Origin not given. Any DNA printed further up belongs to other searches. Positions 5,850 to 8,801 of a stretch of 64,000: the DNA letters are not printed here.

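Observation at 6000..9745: Two-gene module: CydA-like membrane protein plus a CydA-like/multihaem cytochrome c fusion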

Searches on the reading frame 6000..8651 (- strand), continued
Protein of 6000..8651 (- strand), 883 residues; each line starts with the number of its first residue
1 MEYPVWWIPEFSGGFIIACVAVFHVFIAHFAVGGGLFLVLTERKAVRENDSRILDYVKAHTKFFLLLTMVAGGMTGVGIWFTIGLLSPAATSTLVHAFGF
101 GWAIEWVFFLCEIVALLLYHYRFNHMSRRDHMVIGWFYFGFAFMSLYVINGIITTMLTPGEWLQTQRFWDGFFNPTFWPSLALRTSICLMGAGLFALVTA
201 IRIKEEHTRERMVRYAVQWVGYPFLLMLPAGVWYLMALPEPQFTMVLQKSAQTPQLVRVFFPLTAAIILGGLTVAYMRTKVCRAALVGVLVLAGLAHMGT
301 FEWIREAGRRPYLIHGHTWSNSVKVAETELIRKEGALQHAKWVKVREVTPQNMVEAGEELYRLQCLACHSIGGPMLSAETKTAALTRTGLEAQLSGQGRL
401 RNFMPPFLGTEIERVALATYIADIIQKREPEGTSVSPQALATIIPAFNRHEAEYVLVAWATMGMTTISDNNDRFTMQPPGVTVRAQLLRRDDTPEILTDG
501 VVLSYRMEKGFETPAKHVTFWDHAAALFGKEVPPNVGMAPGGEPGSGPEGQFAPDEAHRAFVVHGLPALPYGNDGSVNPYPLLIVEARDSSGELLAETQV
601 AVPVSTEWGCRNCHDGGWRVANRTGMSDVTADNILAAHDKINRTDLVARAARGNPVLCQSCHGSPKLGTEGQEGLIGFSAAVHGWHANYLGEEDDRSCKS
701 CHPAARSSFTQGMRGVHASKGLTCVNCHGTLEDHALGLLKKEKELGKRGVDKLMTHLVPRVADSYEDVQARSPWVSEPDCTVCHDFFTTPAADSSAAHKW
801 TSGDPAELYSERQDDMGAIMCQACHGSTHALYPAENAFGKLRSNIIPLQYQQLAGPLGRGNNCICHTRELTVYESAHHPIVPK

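Call 13: find_homologous_proteins(query=window:6003-8651:-, max_evalue=0.00001)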
Query window:6003-8651:- (883 aa): 3740 proteins with E <= 0.00001 among 8000 candidates; the best 120 are listed.
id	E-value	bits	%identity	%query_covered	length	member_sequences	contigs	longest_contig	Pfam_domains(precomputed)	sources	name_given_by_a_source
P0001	0.0e+0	1884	89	100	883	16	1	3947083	PF14537.12,PF13442.12,PF14522.12,PF01654.23,PF22113.2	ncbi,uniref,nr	ncbi:cytochrome ubiquinol oxidase subunit I [Desulfovibrio mangrovi]|uniref:cytochrome ubiquinol oxi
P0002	0.0e+0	1741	82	100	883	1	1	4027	PF14537.12,PF13442.12,PF14522.12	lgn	-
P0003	0.0e+0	1711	80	100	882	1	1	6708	PF14537.12,PF14522.12,PF01654.23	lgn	-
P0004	0.0e+0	1710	80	100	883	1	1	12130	PF14537.12,PF13442.12,PF14522.12,PF01654.23,PF22113.2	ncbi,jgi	-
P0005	0.0e+0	1657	78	100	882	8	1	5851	PF14537.12,PF13442.12,PF14522.12,PF01654.23,PF22113.2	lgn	-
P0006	0.0e+0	1557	74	100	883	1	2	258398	PF14537.12,PF13442.12,PF14522.12,PF01654.23,PF22113.2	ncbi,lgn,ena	-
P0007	0.0e+0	1377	64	100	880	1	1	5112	PF14537.12,PF13442.12,PF14522.12,PF01654.23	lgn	-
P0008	0.0e+0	1354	63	100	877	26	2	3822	PF14537.12,PF13442.12,PF14522.12,PF01654.23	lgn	-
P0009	0.0e+0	1352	63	100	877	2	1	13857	PF14537.12,PF13442.12,PF14522.12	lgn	-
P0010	0.0e+0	1311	61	100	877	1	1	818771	PF14537.12,PF13442.12,PF14522.12,PF01654.23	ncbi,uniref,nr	ncbi:cytochrome ubiquinol oxidase subunit I [Halodesulfovibrio marinisediminis]|uniref:Cytochrome bd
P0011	0.0e+0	1308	61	100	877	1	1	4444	PF13442.12,PF14522.12,PF22113.2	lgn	-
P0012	0.0e+0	1306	61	100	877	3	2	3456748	PF14537.12,PF14522.12,PF01654.23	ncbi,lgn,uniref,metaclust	ncbi:cytochrome ubiquinol oxidase subunit I [Halodesulfovibrio aestuarii]|uniref:cytochrome ubiquino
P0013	0.0e+0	1271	60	100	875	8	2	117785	PF13442.12,PF14522.12,PF22113.2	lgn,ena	-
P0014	0.0e+0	1235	58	100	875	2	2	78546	PF14537.12,PF14522.12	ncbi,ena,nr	ncbi:MAG: cytochrome ubiquinol oxidase subunit I [Desulfovibrionales bacterium]|nr:cytochrome ubiqui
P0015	0.0e+0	1092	54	100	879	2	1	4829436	PF14537.12,PF14522.12,PF01654.23,PF22113.2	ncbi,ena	-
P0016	0.0e+0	1052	52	100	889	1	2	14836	PF14537.12,PF13442.12,PF14522.12,PF01654.23,PF22113.2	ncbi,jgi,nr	ncbi:MAG: cytochrome ubiquinol oxidase subunit I [Desulfovibrionaceae bacterium]|jgi:mono/diheme cyt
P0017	0.0e+0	1027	51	100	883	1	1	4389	PF13442.12,PF14522.12,PF01654.23,PF22113.2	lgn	-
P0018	0.0e+0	1027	52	100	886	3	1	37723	PF14522.12,PF01654.23,PF22113.2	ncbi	-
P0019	0.0e+0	1024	50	100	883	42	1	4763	PF14537.12,PF13442.12,PF14522.12,PF01654.23,PF22113.2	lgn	-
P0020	0.0e+0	1015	49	100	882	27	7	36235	PF14537.12,PF14522.12,PF01654.23,PF22113.2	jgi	-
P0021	2.0e-298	1011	49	100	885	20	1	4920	PF14537.12,PF14522.12,PF01654.23,PF22113.2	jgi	-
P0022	2.6e-297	1007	52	100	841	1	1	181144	PF14537.12,PF14522.12,PF01654.23,PF22113.2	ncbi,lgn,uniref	ncbi:cytochrome ubiquinol oxidase subunit I [Oleidesulfovibrio sp.]|uniref:cytochrome ubiquinol oxid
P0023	5.9e-296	1002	49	100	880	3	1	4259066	PF13442.12,PF14522.12,PF01654.23,PF22113.2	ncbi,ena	-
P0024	1.4e-295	1001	50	100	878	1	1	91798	PF14522.12,PF01654.23,PF22113.2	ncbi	ncbi:MAG: cytochrome ubiquinol oxidase subunit I [Desulfovibrionaceae bacterium]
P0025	3.6e-295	1000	49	100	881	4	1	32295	PF14522.12,PF01654.23,PF22113.2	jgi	-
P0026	4.3e-295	1000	51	100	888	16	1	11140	PF14537.12,PF13442.12,PF14522.12,PF01654.23,PF22113.2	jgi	jgi:cytochrome bd-type quinol oxidase subunit 1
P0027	4.6e-295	999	49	100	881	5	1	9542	PF14522.12,PF01654.23,PF22113.2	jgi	-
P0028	6.9e-295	999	48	100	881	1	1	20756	PF14537.12,PF14522.12,PF01654.23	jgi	jgi:hypothetical protein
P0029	8.0e-295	999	50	100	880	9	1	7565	PF14522.12,PF01654.23,PF22113.2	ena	-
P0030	1.1e-294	998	48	100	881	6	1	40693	PF14537.12,PF14522.12,PF01654.23,PF22113.2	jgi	jgi:mono/diheme cytochrome c family protein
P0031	1.8e-294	997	49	100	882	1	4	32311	PF14537.12,PF14522.12,PF01654.23,PF22113.2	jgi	-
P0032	3.2e-294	997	49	100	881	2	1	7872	PF14537.12,PF14522.12,PF01654.23,PF22113.2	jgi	-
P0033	3.3e-294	997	51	100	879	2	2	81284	PF14537.12,PF13442.12,PF14522.12,PF01654.23,PF22113.2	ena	-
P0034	6.1e-294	996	50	100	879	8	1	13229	PF14522.12,PF01654.23,PF22113.2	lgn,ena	-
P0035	7.1e-294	996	49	100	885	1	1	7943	PF14537.12,PF13442.12,PF14522.12,PF01654.23,PF22113.2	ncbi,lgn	-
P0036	1.1e-293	995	51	100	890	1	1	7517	PF14537.12,PF14522.12,PF01654.23,PF22113.2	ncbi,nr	ncbi:MAG: cytochrome C [Deltaproteobacteria bacterium]|nr:cytochrome C [Deltaproteobacteria bacteriu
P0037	1.4e-293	995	49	100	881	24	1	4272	PF14522.12,PF01654.23,PF22113.2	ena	-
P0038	2.9e-293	993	48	100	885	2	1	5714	PF14537.12,PF13442.12,PF14522.12,PF01654.23,PF22113.2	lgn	-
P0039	1.2e-292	992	49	100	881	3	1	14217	PF14522.12,PF01654.23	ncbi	-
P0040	1.7e-292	991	48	100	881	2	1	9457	PF14537.12,PF14522.12,PF01654.23,PF22113.2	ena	-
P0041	2.7e-292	990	49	100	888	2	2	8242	PF14522.12,PF01654.23,PF22113.2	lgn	-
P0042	3.7e-292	990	49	100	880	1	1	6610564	PF14537.12,PF14522.12,PF01654.23,PF22113.2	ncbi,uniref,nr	ncbi:cytochrome c [Desulfonema ishimotonii]|uniref:Cytochrome c n=1 Tax=Desulfonema ishimotonii TaxI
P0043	2.0e-291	987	48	100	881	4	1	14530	PF14522.12,PF01654.23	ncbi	-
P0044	4.0e-291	986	50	99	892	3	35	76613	PF14537.12,PF14522.12,PF01654.23,PF22113.2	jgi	jgi:mono/diheme cytochrome c family protein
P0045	4.9e-291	986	48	100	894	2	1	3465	PF14537.12,PF13442.12,PF14522.12,PF01654.23,PF22113.2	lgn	-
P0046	6.3e-291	986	49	100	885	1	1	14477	PF14537.12,PF13442.12,PF14522.12,PF01654.23,PF22113.2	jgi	jgi:hypothetical protein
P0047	6.4e-291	986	48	100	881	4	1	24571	PF14522.12,PF01654.23,PF22113.2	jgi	-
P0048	7.6e-291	985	50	100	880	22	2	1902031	PF14522.12,PF01654.23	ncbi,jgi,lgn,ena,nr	ncbi:MAG: cytochrome C [Desulfovibrionales bacterium]|nr:cytochrome C [Desulfovibrionales bacterium]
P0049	8.9e-291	985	50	100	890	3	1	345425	PF14522.12,PF01654.23,PF22113.2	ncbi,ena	-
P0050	3.6e-290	983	49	100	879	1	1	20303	PF14537.12,PF13442.12,PF14522.12,PF01654.23,PF22113.2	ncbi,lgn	-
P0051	4.5e-290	983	50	99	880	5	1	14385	PF14537.12,PF13442.12,PF14522.12,PF01654.23,PF22113.2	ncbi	ncbi:MAG: cytochrome ubiquinol oxidase subunit I [Thermodesulfobacteriota bacterium]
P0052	9.8e-290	982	50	100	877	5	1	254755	PF14522.12,PF01654.23,PF22113.2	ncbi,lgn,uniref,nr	ncbi:cytochrome ubiquinol oxidase subunit I [Desulfomicrobium escambiense]|uniref:cytochrome ubiquin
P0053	1.3e-289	981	49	99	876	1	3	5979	PF14522.12,PF01654.23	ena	-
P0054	1.5e-289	981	51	100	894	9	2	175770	PF14537.12,PF13442.12,PF14522.12,PF01654.23,PF22113.2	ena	-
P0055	1.7e-289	981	51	100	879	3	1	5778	PF14537.12,PF13442.12,PF14522.12,PF01654.23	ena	-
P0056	1.8e-289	981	49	100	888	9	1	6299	PF14522.12,PF01654.23,PF22113.2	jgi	jgi:mono/diheme cytochrome c family protein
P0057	2.9e-289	980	51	100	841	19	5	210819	PF14537.12,PF14522.12,PF01654.23,PF22113.2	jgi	jgi:cytochrome bd-type quinol oxidase subunit 1/mono/diheme cytochrome c family protein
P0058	3.2e-289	980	48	99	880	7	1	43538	PF14537.12,PF13442.12,PF14522.12,PF01654.23,PF22113.2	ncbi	-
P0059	4.3e-289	980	50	100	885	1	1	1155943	PF13442.12,PF14522.12,PF22113.2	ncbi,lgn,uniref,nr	ncbi:mono/diheme cytochrome c family protein/MFS family permease [Desulfobaculum xiamenense]|uniref:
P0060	4.6e-289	980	50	99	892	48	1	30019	PF14537.12,PF13442.12,PF14522.12,PF01654.23,PF22113.2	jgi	jgi:cytochrome bd-type quinol oxidase subunit 1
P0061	5.5e-289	979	48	100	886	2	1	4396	PF14537.12,PF13442.12,PF14522.12,PF01654.23,PF22113.2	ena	-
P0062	5.9e-289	979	50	100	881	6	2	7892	PF13442.12,PF14522.12,PF01654.23,PF22113.2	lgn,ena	-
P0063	6.6e-289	979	50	100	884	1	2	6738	PF14522.12,PF01654.23,PF22113.2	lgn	-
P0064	6.7e-289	979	48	100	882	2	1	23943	PF14537.12,PF13442.12,PF14522.12,PF01654.23,PF22113.2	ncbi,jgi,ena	-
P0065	8.0e-289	979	49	98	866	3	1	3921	PF09699.16,PF14537.12,PF14522.12,PF01654.23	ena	-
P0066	9.4e-289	979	49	99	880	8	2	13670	PF14537.12,PF13442.12,PF14522.12,PF01654.23,PF22113.2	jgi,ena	-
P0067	1.8e-288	978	49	100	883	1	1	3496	PF14537.12,PF14522.12,PF01654.23,PF22113.2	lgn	-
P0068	2.9e-288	977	50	100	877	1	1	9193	PF13442.12,PF14522.12,PF01654.23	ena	-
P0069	5.3e-288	976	49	100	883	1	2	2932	PF14537.12,PF13442.12,PF14522.12,PF01654.23,PF22113.2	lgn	-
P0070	7.7e-288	976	48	100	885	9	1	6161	PF14537.12,PF14522.12,PF01654.23,PF22113.2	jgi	jgi:mono/diheme cytochrome c family protein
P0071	8.6e-288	975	50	100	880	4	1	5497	PF13442.12,PF14522.12,PF01654.23,PF22113.2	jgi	jgi:mono/diheme cytochrome c family protein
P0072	1.1e-287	975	49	100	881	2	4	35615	PF13442.12,PF14522.12,PF01654.23,PF22113.2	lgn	-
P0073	1.1e-287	975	48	100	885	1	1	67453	PF14537.12,PF13442.12,PF14522.12,PF01654.23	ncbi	ncbi:MAG: cytochrome ubiquinol oxidase subunit I [Desulfobacterales bacterium]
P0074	2.1e-287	974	50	100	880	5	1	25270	PF13442.12,PF14522.12,PF01654.23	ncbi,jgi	jgi:mono/diheme cytochrome c family protein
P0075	2.1e-287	974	48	100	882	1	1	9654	PF14537.12,PF14522.12,PF22113.2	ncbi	-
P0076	2.5e-287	974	48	100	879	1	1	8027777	PF14537.12,PF22678.2,PF13442.12,PF14522.12,PF01654.23,PF22113.2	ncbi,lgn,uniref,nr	ncbi:cytochrome ubiquinol oxidase subunit I [Desulfonema magnum]|uniref:Cytochrome c family protein 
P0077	3.0e-287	974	49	99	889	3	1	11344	PF09699.16,PF14522.12,PF01654.23,PF22113.2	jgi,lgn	jgi:mono/diheme cytochrome c family protein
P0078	3.4e-287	973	48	100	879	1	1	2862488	PF13442.12,PF14522.12,PF01654.23,PF22113.2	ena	-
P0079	4.4e-287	973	49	100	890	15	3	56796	PF14522.12,PF01654.23,PF22113.2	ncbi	ncbi:MAG: cytochrome ubiquinol oxidase subunit I [Desulfonatronovibrio sp.]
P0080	5.1e-287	973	50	100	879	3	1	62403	PF13442.12,PF14522.12,PF01654.23,PF22113.2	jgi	jgi:mono/diheme cytochrome c family protein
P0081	5.1e-287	973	51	100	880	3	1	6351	PF14537.12,PF13442.12,PF14522.12,PF01654.23,PF22113.2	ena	-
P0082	1.8e-286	971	50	100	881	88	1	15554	PF13442.12,PF14522.12,PF01654.23,PF22113.2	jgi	-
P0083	1.9e-286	971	47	100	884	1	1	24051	PF14537.12,PF13442.12,PF14522.12,PF01654.23,PF22113.2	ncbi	ncbi:MAG: cytochrome ubiquinol oxidase subunit I [Pseudomonadota bacterium]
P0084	2.1e-286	971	49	100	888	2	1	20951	PF13442.12,PF14522.12,PF01654.23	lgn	-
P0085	4.8e-286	970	49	100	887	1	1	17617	PF14537.12,PF13442.12,PF14522.12,PF22113.2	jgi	-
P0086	6.6e-286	969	48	100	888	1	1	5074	PF09699.16,PF14537.12,PF13442.12,PF14522.12,PF01654.23,PF22113.2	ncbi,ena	-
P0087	1.1e-285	968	50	100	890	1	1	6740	PF14537.12,PF13442.12,PF14522.12,PF01654.23,PF22113.2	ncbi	-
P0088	1.8e-285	968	49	100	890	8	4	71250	PF14522.12,PF01654.23,PF22113.2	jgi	jgi:mono/diheme cytochrome c family protein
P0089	3.8e-285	967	49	100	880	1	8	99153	PF14537.12,PF13442.12,PF14522.12,PF01654.23,PF22113.2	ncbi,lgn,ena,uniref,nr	ncbi:MAG: cytochrome ubiquinol oxidase subunit I [Desulfobulbaceae bacterium]|uniref:Cytochrome ubiq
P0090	3.9e-285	967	50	100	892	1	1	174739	PF14537.12,PF13442.12,PF14522.12,PF01654.23,PF22113.2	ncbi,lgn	-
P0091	4.4e-285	966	48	100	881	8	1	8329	PF13442.12,PF14522.12,PF01654.23,PF22113.2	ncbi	-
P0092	5.3e-285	966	48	100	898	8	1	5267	PF09699.16,PF14522.12,PF01654.23,PF22113.2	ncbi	ncbi:MAG: cytochrome ubiquinol oxidase subunit I [Desulfohalobium sp.]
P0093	6.1e-285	966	50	100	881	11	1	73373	PF13442.12,PF14522.12,PF01654.23,PF22113.2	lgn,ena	-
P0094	6.1e-285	966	50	96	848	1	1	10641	PF13442.12,PF14522.12,PF22113.2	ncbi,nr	ncbi:MAG: cytochrome C [Desulfovibrio sp.]|nr:MAG: cytochrome C [Desulfovibrio sp.]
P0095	9.1e-285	965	50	100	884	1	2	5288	PF09699.16,PF14537.12,PF13442.12,PF14522.12,PF01654.23,PF22113.2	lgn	-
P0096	9.5e-285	965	49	100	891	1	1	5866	PF14537.12,PF13442.12,PF14522.12,PF01654.23,PF22113.2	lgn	-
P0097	1.0e-284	965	49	99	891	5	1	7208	PF14537.12,PF14522.12,PF01654.23,PF22113.2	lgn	-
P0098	2.2e-284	964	47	100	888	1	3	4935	PF14537.12,PF13442.12,PF14522.12,PF01654.23,PF22113.2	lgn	-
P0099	2.5e-284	964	50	100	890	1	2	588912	PF14537.12,PF13442.12,PF14522.12,PF01654.23,PF22113.2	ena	-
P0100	3.4e-284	963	50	98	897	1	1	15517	PF14537.12,PF13442.12,PF14522.12,PF01654.23,PF22113.2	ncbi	-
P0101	4.4e-284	963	48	99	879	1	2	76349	PF01654.23,PF22113.2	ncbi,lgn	ncbi:MAG: cytochrome ubiquinol oxidase subunit I [Pseudomonadota bacterium]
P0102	4.5e-284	963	47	100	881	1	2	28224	PF14522.12,PF01654.23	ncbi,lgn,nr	ncbi:MAG: cytochrome ubiquinol oxidase subunit I [Thermodesulfobacteriota bacterium]|nr:cytochrome u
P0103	2.2e-283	961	49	95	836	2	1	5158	PF13442.12,PF14522.12,PF01654.23,PF22113.2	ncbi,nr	ncbi:MAG TPA: cytochrome ubiquinol oxidase subunit I, partial [Desulfobacteraceae bacterium]|nr:cyto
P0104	3.2e-283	960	49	100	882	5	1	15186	PF13442.12,PF14522.12,PF01654.23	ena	-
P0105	6.3e-283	959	48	100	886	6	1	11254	PF13442.12,PF14522.12,PF01654.23,PF22113.2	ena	-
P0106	6.8e-283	959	49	99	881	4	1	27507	PF14522.12,PF01654.23,PF22113.2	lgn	-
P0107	7.0e-283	959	49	100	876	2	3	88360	PF14522.12,PF01654.23,PF22113.2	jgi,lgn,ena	jgi:mono/diheme cytochrome c family protein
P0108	7.4e-283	959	48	99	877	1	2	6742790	PF14537.12,PF14522.12,PF01654.23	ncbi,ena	-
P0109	7.7e-283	959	48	99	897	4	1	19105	PF14522.12,PF01654.23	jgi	-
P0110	9.7e-283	959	48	100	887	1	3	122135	PF14537.12,PF13442.12,PF14522.12,PF01654.23,PF22113.2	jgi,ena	jgi:cytochrome bd-type quinol oxidase subunit 1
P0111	1.1e-282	958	47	100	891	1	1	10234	PF14537.12,PF13442.12,PF14522.12,PF01654.23,PF22113.2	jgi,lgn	jgi:mono/diheme cytochrome c family protein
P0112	1.3e-282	958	49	100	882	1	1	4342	PF14537.12,PF14522.12,PF01654.23,PF22113.2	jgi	jgi:cytochrome bd-type quinol oxidase subunit 1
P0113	2.2e-282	958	49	98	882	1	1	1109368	PF13442.12,PF14522.12,PF01654.23,PF22113.2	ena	-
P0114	2.3e-282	957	48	100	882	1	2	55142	PF14537.12,PF14522.12,PF01654.23,PF22113.2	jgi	-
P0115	2.7e-282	957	49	100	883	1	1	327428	PF14537.12,PF14522.12,PF01654.23,PF22113.2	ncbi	ncbi:cytochrome C [Desulfocurvus sp. DL9XJH121]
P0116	3.3e-282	957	48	99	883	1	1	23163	PF14522.12,PF01654.23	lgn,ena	-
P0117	3.9e-282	957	48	99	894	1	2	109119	PF14537.12,PF14522.12,PF01654.23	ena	-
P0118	6.6e-282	956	46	100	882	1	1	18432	PF09699.16,PF14537.12,PF13442.12,PF14522.12,PF01654.23,PF22113.2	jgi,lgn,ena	-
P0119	1.6e-281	955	48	100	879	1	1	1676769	PF09699.16,PF13442.12,PF14522.12,PF01654.23,PF22113.2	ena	-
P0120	2.9e-281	954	49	99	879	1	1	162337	PF14522.12,PF01654.23,PF22113.2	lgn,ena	-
